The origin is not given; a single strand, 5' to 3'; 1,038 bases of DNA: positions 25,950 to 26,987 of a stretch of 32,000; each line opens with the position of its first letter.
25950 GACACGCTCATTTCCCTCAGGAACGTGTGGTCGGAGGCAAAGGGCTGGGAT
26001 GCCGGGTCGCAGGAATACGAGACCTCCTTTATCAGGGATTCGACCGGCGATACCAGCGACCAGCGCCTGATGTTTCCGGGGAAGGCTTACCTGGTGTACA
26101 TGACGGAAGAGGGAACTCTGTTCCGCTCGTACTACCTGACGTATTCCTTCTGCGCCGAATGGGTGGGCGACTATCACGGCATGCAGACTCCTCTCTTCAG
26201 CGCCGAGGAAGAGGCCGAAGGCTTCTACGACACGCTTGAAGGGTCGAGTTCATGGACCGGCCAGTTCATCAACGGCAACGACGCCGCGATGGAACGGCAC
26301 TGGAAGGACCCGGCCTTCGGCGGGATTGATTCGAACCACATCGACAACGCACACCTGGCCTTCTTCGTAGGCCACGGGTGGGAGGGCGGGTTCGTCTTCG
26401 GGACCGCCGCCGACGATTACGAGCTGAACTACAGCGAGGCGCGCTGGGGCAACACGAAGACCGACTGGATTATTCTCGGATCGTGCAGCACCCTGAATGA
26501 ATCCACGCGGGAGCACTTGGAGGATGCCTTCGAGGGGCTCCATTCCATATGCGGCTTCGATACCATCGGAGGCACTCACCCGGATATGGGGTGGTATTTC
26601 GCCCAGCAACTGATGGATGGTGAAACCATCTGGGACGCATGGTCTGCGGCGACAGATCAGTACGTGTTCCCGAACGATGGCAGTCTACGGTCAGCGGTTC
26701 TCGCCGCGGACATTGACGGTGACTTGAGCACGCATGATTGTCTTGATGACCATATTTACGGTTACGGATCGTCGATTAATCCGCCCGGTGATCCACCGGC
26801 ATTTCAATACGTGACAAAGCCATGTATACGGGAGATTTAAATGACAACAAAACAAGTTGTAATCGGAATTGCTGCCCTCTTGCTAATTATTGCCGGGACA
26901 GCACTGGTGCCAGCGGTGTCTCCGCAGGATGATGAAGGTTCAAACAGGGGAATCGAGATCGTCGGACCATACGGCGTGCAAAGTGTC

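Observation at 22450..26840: Conserved domain A with a GHG ... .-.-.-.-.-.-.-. pattern: candidate novel clan-CD-like cysteine peptidase domain in two island proteins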

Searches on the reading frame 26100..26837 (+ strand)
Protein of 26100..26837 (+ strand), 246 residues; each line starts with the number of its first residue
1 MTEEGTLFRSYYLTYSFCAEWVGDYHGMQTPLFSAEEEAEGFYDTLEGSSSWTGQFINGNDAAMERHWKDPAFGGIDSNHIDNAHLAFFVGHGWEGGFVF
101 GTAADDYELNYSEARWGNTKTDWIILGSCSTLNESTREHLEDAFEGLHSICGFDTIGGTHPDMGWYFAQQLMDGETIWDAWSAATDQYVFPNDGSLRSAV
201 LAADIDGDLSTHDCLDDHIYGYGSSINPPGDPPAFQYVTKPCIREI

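Call 7: find_homologous_proteins(query=window:26100-26837:+)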
Query window:26100-26837:+ (246 aa): 11 proteins with E <= 0.001 among 121 candidates.
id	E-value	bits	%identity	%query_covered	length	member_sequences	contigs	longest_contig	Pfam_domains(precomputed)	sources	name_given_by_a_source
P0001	3.1e-137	474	83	98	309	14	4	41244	PF19872.5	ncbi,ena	-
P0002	4.6e-133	461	80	100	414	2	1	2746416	PF19872.5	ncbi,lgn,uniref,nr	ncbi:hypothetical protein RJ40_00500 [Methanofollis aquaemaris]|uniref:Uncharacterized protein n=1 T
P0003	8.4e-131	453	80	100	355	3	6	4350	PF19872.5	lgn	-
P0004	1.5e-127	443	79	98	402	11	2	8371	PF19872.5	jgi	-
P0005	2.7e-127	442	97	78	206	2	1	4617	PF19872.5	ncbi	-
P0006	4.9e-127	441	79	98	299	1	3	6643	PF19872.5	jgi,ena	-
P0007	2.5e-58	216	50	93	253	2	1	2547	PF19872.5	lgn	-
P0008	2.0e-51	193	47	88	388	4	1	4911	PF19872.5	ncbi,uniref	ncbi:hypothetical protein ASZ90_016885 [hydrocarbon metagenome]|uniref:Uncharacterized protein n=1 T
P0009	2.9e-49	186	45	90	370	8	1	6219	PF19872.5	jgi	jgi:hypothetical protein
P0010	3.1e-47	179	40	99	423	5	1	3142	PF19872.5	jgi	-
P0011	3.2e-45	173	83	38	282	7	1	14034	PF19872.5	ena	-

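Call 13: search_solved_structures(query=A2, max_evalue=10, show_alignments=3)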
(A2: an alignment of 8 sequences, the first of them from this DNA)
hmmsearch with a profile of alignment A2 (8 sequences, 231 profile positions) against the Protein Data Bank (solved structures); distinct sequences matched with E-value up to 10: 5.
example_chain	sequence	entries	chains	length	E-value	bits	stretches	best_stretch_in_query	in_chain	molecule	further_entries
8jw0_B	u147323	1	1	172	0.29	13.8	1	135-178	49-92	Chlorophyll a-chlorophyll c-peridinin-protein-complex I-11, acpPCI-11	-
8jze_B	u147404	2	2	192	0.36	13.5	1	135-178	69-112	Chlorophyll a-chlorophyll c-peridinin-protein-complex I-11, acpPCI-11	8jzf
9fjf_A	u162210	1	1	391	0.9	12.2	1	74-127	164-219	Lysosome membrane protein 2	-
4tw0_A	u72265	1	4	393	0.91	12.2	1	74-127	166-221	Scavenger receptor class B member 2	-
4tvz_A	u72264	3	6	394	0.91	12.2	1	74-127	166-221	Scavenger receptor class B member 2 | Lysosome membrane protein 2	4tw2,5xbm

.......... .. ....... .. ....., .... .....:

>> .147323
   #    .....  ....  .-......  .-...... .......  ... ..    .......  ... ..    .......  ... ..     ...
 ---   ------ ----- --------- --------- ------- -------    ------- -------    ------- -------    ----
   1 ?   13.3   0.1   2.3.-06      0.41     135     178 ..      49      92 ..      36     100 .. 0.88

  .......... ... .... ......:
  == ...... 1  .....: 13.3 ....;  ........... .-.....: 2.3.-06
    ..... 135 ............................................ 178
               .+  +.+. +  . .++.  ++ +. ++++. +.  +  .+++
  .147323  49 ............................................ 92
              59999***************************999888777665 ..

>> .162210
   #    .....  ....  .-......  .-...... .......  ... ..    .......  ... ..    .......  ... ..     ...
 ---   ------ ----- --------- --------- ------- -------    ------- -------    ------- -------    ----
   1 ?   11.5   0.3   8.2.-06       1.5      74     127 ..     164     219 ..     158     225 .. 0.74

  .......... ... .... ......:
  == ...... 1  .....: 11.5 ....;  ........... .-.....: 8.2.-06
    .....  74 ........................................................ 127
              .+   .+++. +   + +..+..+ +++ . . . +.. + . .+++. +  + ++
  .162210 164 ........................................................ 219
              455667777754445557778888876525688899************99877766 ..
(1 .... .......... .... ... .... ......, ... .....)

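Call 19: search_protein_representatives(alignment_id=A2)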
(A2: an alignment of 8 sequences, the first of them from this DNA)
Query: 8 sequences, 231 profile positions. Proteins with E-value up to 0.001 (for the whole library): 1457; up to 1e-10: 852; up to 1e-30: 57. The best 150 are listed.
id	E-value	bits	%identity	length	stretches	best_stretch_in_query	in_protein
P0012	1.5e-85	302.7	-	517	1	1-229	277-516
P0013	2.0e-77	276.1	-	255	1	1-228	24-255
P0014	1.0e-69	250.9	-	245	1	1-225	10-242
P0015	1.5e-69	250.3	-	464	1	1-225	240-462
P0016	1.9e-55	204.2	-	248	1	1-228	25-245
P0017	4.1e-55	203.1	-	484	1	10-228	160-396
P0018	6.1e-55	202.6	-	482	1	1-226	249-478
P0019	1.5e-54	201.3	-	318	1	3-224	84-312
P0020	6.0e-42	160.0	-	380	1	1-216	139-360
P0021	1.9e-39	151.9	-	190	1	1-135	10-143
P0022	5.8e-39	150.3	-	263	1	4-215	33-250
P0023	1.3e-38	149.2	-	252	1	3-204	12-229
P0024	5.8e-38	147.0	-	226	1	4-218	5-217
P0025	1.5e-37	145.6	-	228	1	4-206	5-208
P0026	5.8e-37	143.8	-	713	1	4-216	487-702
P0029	9.5e-36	139.8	-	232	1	4-215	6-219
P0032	3.7e-35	137.9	-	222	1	7-224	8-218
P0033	4.3e-35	137.6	-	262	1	6-221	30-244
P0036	6.7e-35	137.0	-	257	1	4-196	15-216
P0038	1.4e-34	135.9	-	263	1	4-211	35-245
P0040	5.6e-34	134.0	-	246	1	5-219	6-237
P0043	9.5e-34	133.2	-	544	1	22-224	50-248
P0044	1.8e-33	132.3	-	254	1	5-228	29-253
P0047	1.2e-32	129.6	-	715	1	2-215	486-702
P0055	2.4e-32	128.6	-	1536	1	19-216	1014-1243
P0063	5.4e-31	124.2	-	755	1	4-178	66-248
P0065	6.4e-31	124.0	-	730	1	4-207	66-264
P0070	1.5e-30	122.7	-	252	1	3-222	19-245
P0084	8.9e-30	120.2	-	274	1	7-218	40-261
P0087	1.4e-29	119.6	-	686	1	6-209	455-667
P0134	3.9e-27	111.6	-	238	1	5-218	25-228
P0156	3.0e-26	108.7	-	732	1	15-208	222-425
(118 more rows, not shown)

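Call 24: search_protein_families(library=pfam, alignment_id=A3, max_evalue=10)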
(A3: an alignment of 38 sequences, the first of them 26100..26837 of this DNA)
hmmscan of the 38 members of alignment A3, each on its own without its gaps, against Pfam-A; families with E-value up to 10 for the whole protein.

A. member 1, window:26100-26837:+ (246 aa): 1 family
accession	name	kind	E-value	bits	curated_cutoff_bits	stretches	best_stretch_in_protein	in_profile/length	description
PF19872.4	DUF6345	-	8.2e-48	163.2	26.9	1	20-234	2-215/221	Family of unknown function (DUF6345)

B. families by the number of members that match (of 38 scanned): 6 families
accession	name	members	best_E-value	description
PF19872.4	DUF6345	38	9.8e-77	Family of unknown function (DUF6345)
PF00656.27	Peptidase_C14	6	0.00012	Caspase domain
PF01364.23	Peptidase_C25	3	0.011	Peptidase family C25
PF24303.1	DUF7485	1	0.13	Domain of unknown function (DUF7485)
PF17021.10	Mei5_like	1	0.15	Putative double-strand recombination repair-like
PF25538.1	DUF7922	1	0.21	Domain of unknown function (DUF7922)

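Call 29: search_protein_families(library=pfam, alignment_id=A4, max_evalue=0.001)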
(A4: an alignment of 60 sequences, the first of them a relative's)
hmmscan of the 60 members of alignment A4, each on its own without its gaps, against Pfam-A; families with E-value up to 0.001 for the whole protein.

A. member 1, P0012 (517 aa): 1 family
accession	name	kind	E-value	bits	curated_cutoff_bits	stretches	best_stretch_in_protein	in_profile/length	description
PF19872.4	DUF6345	-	9e-33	114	26.9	1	282-500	2-206/221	Family of unknown function (DUF6345)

B. families by the number of members that match (of 60 scanned): 26 families (the first 25 are shown)
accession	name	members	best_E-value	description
PF19872.4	DUF6345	60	4.1e-78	Family of unknown function (DUF6345)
PF18911.6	PKD_4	13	6.9e-36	PKD domain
PF00801.26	PKD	13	5.9e-29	PKD domain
PF24517.2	CBM96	2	4.2e-39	Carbohydrate-binding module family 96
PF07705.17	CARDB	2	4.7e-23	CARDB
PF07504.19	FTP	2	1.4e-05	Fungalysin/Thermolysin Propeptide Motif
PF13573.12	SprB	2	0.00027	SprB repeat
PF01436.27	NHL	1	6.7e-48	NHL repeat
PF21722.4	Gly_rich_2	1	5.6e-25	Glycine-rich domain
PF08450.18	SGL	1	7e-15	SMP-30/Gluconolactonase/LRE-like region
PF25390.1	WD40_RLD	1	1e-14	RCC1-like domain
PF13088.12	BNR_2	1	1.5e-14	BNR repeat-like domain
PF13540.12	RCC1_2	1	2.1e-14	Regulator of chromosome condensation (RCC1) repeat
PF17170.10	DUF5128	1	1.9e-13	6-bladed beta-propeller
PF13418.12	Kelch_4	1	2.5e-10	Galactose oxidase, central domain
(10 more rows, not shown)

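Call 30: predict_structure(alignment_id=A3)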
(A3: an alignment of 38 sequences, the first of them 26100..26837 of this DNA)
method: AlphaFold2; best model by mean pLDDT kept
length: 246 residues; sequences in the alignment: 38
mean_pLDDT: 93.9   pTM: 0.90
mean pLDDT of the five models: 93.9, 93.5, 93.5, 92.5, 89.6
residues with pLDDT >= 90: 212; 70-90: 25; 50-70: 9; < 50: 0
segments of 3 or more residues with pLDDT < 50: none
pLDDT, mean of each block of 10 residues (from residue 1): 68 93 95 98 98 97 97 97 98 96 85 97 97 95 97 95 98 98 92 86 96 97 92 97 83
secondary structure, 60 per line:
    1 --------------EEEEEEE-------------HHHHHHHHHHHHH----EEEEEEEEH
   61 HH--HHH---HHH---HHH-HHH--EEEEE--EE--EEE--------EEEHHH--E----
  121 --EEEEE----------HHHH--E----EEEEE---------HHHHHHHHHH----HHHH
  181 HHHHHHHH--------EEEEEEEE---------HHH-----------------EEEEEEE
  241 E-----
elements in order: E15-21 H35-47 E52-59 E86-90 E97-99 E108-110 E123-127 H138-141 E149-153 H163-172 H177-188 E197-204 E234-241

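Call 33: fold_search(model_id=the predicted structure, library=pdb)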
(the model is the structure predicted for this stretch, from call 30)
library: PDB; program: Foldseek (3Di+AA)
matches with E <= 10: 987; with E <= 0.001: 49
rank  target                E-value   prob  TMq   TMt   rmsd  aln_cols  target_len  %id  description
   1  8tl0_C                9.6e-09  1.00  0.48  0.27   4.4       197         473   16  Structure of activated SAVED-CHAT filament (released 2024-03-06)
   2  8tl0_A                2.9e-08  1.00  0.49  0.27   4.1       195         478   16  Structure of activated SAVED-CHAT filament (released 2024-03-06)
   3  8tl0_B                9.4e-08  1.00  0.50  0.27   4.0       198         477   17  Structure of activated SAVED-CHAT filament (released 2024-03-06)
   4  8tl0_D                2.0e-07  1.00  0.50  0.27   4.0       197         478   16  Structure of activated SAVED-CHAT filament (released 2024-03-06)
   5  8tl0_I                4.1e-07  1.00  0.49  0.27   4.5       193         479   15  Structure of activated SAVED-CHAT filament (released 2024-03-06)
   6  6ns7_B                1.1e-04  1.00  0.39  0.39   6.7       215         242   12  Crystal structure of murine caspase-11 (released 2020-07-29)
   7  6ns7_A                1.2e-04  1.00  0.41  0.41   7.0       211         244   12  Crystal structure of murine caspase-11 (released 2020-07-29)
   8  8wra                  1.8e-04  1.00  0.41  0.41   7.8       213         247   11  The Crystal Structure of CASP1 from Biortus (released 2023-11-15)
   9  6kmt_A                2.0e-04  1.00  0.35  0.37   7.1       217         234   12  P32 of caspase-11 mutant C254A (released 2020-03-11)
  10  4m9r_A                2.9e-04  1.00  0.40  0.39   7.4       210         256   10  Crystal structure of CED-3 (released 2013-10-09)
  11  4jj8_A                3.3e-04  1.00  0.45  0.47   6.8       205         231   14  Caspase-3 specific unnatural amino acid peptides (released 2013-06-12)
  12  7wr1_B                3.8e-04  0.99  0.36  0.37   7.2       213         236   13  P32 of caspase-4 C258A mutant in complex with OspC3 C-terminal ankyrin-repeat domain (released 2023-01-25)
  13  5iab_A                4.3e-04  1.00  0.42  0.43   7.4       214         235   11  Caspase 3 V266D (released 2016-10-26)
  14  2fp3                  4.3e-04  0.99  0.40  0.39   6.7       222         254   12  Crystal structure of the Drosophila initiator caspase Dronc (released 2006-01-31)
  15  6kmt_D                4.3e-04  0.99  0.36  0.37   7.2       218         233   11  P32 of caspase-11 mutant C254A (released 2020-03-11)
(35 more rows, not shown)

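Call 35: search_solved_structures(query=A3, max_evalue=10, show_alignments=5)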
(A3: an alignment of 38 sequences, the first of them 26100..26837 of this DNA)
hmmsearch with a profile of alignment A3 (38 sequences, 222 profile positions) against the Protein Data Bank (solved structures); distinct sequences matched with E-value up to 10: 0.

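Call 42: find_encoding_contigs(protein=P0002, flank=10000, max_places=2)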
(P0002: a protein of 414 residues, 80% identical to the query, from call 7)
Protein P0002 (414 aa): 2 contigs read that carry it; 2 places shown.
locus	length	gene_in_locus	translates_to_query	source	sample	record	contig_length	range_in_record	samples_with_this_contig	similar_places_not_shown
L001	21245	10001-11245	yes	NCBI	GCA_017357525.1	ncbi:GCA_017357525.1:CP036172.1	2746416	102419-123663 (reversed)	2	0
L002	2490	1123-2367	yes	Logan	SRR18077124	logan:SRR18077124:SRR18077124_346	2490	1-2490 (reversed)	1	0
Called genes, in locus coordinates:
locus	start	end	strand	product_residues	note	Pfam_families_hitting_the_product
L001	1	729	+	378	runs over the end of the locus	PF13570:Beta-prop_ACSF4, PF23381:Beta-prop_IFT122_1st, PF13570:Beta-prop_ACSF4, PF24814:WD40_Prp19, PF25174:Beta-prop_THOC3, PF24807:WD40_CDC20-Fz, PF25175:Beta-prop_WDR5, PF23381:Beta-prop_IFT122_1st, +14 more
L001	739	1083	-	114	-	PF04182:B-block_TFIIIC (weak)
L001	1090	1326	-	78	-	PF01423:LSM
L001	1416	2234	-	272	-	PF01950:FBPase_3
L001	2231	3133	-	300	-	PF00316:FBPase, PF18913:FBPase_C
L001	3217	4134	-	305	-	PF01791:DeoC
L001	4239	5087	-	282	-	PF13428:TPR_14 (faint), PF13371:TPR_9 (faint), PF14559:TPR_19 (weak), PF13414:TPR_11 (faint), PF13424:TPR_12 (faint), PF13431:TPR_17 (faint), PF00515:TPR_1 (faint), PF13432:TPR_16, +4 more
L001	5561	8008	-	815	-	PF02359:CDC48_N, PF02933:CDC48_2, PF00004:AAA, PF05496:RuvB_N, PF13191:AAA_16 (weak), PF17862:AAA_lid_3, PF00004:AAA, PF17862:AAA_lid_3, +18 more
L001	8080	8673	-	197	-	PF01812:5-FTHF_cyc-lig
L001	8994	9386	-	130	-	PF02627:CMD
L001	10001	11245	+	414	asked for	PF19872:DUF6345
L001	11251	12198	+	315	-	-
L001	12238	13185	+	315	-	-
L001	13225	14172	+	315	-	-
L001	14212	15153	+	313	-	-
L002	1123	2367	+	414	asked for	PF19872:DUF6345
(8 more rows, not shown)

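Call 59: list_cluster_members(proteins=[P0087, P0047, P0055, P0156, P0043, P0063, P0065, P0024, P0013, P0026])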
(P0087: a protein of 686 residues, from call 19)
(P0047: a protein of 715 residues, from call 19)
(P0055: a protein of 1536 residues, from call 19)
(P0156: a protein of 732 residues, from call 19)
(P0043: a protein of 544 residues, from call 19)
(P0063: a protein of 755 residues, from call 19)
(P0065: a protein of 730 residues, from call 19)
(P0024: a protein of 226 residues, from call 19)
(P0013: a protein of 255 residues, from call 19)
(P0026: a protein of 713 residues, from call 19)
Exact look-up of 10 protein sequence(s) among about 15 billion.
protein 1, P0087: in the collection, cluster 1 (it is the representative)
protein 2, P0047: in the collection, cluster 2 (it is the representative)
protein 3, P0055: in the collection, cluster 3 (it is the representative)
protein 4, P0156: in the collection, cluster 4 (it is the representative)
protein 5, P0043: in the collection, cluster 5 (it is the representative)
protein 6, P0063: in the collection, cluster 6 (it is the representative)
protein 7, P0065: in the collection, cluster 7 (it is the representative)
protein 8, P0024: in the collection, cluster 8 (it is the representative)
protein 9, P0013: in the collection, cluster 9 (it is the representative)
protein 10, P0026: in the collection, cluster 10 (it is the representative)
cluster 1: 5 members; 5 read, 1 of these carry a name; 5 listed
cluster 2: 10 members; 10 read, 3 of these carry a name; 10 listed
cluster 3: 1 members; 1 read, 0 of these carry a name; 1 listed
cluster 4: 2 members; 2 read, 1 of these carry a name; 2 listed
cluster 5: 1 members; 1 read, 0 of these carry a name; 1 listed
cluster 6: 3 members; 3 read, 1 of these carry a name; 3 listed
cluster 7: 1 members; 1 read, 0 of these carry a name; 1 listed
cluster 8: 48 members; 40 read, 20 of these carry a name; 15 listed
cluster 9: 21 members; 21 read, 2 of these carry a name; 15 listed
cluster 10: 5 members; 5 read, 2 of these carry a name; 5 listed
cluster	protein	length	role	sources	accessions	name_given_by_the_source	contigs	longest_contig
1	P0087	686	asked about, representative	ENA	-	-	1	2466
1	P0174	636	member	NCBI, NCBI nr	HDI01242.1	MAG TPA: hypothetical protein ENF78_02315, partial [Candidatus Bathyarchaeota archaeon] | hypothetical protein [Candidatus Bathyarchaeota archaeon]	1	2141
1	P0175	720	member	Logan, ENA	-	-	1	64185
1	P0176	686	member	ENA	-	-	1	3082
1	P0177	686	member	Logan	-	-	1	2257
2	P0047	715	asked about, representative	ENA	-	-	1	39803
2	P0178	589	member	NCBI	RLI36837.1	hypothetical protein DRO60_05235, partial [Candidatus Bathyarchaeota archaeon]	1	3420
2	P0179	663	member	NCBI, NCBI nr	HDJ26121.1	MAG TPA: hypothetical protein ENF34_02270 [Candidatus Bathyarchaeota archaeon] | hypothetical protein [Candidatus Bathyarchaeota archaeon]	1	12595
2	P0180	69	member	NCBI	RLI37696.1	hypothetical protein DRO60_04285, partial [Candidatus Bathyarchaeota archaeon]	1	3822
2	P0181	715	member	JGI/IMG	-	-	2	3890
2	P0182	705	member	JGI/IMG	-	-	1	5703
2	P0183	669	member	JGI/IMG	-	-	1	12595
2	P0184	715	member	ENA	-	-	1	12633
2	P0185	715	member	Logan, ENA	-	-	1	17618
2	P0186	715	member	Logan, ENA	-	-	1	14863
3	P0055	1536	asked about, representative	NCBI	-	-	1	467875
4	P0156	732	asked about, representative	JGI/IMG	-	PKD repeat protein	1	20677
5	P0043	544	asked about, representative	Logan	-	-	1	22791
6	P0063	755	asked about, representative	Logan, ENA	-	-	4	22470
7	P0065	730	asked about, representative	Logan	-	-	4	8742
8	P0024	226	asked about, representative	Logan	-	-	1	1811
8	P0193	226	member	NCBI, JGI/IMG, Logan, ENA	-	hypothetical protein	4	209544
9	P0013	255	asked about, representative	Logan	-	-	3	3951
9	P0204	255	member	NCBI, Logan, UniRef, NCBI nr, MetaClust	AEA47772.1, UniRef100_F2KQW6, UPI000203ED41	hypothetical protein Arcve_1775 [Archaeoglobus veneficus SNP6] | Uncharacterized protein n=2 Tax=Archaeoglobus veneficus TaxID=58290 RepID=F2KQW6_ARCVS | status=active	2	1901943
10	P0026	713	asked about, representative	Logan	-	-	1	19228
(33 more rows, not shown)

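Call 60: find_encoding_contigs(protein=P0204, flank=6000, max_places=1)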
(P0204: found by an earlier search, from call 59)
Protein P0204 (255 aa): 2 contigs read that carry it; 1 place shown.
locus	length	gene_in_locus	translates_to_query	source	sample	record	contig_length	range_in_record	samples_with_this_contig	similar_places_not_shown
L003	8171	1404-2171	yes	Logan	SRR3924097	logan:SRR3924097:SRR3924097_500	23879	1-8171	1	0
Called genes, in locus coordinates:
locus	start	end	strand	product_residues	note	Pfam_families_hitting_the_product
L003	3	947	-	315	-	?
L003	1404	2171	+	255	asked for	PF19872:DUF6345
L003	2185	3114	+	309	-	-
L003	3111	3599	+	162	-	-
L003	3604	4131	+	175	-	PF25213:HVO_A0261_N, PF14947:HTH_45 (weak), PF01022:HTH_5, PF12840:HTH_20 (weak), PF13463:HTH_27 (weak), PF03551:PadR (weak), PF09339:HTH_IclR (weak), PF22194:WHD_F93 (weak)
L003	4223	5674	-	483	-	PF01656:CbiA, PF13500:AAA_26, PF07685:GATase_3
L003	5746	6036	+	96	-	PF04011:LemA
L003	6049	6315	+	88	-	PF04011:LemA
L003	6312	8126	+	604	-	PF09972:DUF2207, PF20990:DUF2207_C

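Call 63: find_encoding_contigs(protein=P0193, flank=8000, max_places=3)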
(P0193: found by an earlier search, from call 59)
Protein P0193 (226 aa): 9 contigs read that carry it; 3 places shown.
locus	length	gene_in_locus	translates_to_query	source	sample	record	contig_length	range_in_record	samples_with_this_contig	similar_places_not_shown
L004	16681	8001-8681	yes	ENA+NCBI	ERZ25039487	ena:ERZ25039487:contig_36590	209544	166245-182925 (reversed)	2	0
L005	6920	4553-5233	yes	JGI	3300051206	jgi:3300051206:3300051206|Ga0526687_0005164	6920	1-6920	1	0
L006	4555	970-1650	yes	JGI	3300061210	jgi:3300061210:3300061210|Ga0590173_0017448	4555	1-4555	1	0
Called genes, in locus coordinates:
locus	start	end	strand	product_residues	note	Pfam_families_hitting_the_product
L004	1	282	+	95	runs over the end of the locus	PF01546:Peptidase_M20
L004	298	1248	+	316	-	PF00795:CN_hydrolase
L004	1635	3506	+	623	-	PF05649:Peptidase_M13_N, PF01431:Peptidase_M13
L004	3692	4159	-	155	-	PF06841:Phage_T4_gp19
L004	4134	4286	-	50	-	PF06841:Phage_T4_gp19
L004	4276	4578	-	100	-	PF06841:Phage_T4_gp19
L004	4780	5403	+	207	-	PF14499:DUF4437 (weak)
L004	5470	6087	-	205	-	PF00027:cNMP_binding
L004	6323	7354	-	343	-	PF04055:Radical_SAM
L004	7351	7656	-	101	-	-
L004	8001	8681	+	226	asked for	PF19872:DUF6345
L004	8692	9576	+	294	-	-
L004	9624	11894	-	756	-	PF00390:malic, PF03949:Malic_M, PF01515:PTA_PTB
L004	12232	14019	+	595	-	PF00515:TPR_1 (faint), PF07719:TPR_2 (faint), PF13181:TPR_8 (faint), PF14559:TPR_19 (faint)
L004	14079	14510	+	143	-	PF00583:Acetyltransf_1, PF13673:Acetyltransf_10 (weak), PF13508:Acetyltransf_7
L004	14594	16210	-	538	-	PF00501:AMP-binding, PF13193:AMP-binding_C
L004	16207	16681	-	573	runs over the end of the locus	PF02776:TPP_enzyme_N, PF00205:TPP_enzyme_M, PF02775:TPP_enzyme_C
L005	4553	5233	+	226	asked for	PF19872:DUF6345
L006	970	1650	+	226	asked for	PF19872:DUF6345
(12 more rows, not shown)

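Call 65: find_encoding_contigs(protein=P0044, flank=4000, max_places=1)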
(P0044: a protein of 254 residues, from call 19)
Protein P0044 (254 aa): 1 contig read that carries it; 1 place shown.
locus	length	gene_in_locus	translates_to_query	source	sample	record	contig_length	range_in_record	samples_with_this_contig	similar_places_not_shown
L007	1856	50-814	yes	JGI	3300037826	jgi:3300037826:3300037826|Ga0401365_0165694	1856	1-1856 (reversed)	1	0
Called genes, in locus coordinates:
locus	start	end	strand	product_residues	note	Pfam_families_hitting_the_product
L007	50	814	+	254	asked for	PF19872:DUF6345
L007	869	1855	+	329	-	?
